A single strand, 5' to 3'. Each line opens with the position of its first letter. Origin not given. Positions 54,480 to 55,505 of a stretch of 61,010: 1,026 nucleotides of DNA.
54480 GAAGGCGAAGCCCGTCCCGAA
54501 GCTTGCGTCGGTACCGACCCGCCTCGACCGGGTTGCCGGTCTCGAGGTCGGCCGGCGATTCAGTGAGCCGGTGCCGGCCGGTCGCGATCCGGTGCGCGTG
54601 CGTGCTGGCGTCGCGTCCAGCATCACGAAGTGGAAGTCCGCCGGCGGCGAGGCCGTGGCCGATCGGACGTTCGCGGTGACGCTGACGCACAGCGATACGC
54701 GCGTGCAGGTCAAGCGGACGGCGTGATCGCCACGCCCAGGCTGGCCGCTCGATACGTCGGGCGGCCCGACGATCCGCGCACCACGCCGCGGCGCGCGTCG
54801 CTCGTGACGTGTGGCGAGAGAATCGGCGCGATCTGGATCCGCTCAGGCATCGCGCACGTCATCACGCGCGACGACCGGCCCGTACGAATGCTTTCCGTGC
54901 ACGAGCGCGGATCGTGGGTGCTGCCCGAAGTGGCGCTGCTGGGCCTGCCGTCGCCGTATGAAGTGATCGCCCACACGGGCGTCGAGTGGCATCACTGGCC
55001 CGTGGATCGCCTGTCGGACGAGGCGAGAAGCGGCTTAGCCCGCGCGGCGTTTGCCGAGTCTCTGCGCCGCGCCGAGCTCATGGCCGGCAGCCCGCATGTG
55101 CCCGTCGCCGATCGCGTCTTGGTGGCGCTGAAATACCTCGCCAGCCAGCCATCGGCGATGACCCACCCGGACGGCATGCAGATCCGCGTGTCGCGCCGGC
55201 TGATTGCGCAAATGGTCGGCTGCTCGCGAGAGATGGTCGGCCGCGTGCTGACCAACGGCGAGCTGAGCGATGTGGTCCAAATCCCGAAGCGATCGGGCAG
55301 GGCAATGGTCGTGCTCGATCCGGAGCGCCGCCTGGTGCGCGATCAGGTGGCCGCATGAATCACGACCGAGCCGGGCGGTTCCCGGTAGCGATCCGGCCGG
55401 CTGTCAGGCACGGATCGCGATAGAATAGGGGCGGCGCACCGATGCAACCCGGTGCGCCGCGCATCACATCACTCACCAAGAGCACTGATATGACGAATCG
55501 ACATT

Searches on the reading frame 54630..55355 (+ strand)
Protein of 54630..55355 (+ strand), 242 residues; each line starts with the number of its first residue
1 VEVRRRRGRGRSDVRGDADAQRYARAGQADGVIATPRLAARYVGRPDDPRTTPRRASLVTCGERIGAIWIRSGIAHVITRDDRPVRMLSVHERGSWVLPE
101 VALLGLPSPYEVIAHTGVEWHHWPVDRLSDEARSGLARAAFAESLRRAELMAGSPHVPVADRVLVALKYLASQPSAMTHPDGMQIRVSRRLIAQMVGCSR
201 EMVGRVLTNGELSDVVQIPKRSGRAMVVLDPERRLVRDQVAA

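Call 56: search_protein_families(library=ncbifam, max_evalue=0.1, proteins=[window:54630-55355:+])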
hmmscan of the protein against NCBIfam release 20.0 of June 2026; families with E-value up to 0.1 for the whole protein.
window:54630-55355:+ (242 aa): 1 family
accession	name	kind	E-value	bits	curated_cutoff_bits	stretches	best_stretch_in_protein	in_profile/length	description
NF008732.0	PRK11753.1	equivalog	6.9e-24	84.5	266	1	157-230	142-212/214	cAMP-activated global transcriptional regulator CRP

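Call 108: search_protein_families(library=pfam, max_evalue=0.001, proteins=[window:54630-55355:+])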
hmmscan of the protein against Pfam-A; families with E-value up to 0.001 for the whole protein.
window:54630-55355:+ (242 aa): 2 families
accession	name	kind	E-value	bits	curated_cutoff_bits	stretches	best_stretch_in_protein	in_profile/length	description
PF00325.26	Crp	-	4.7e-06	26.7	21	1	185-208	1-24/32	Bacterial regulatory proteins, crp family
PF13545.12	HTH_Crp_2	-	1.4e-05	25.4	27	1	181-233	15-66/70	Crp-like helix-turn-helix domain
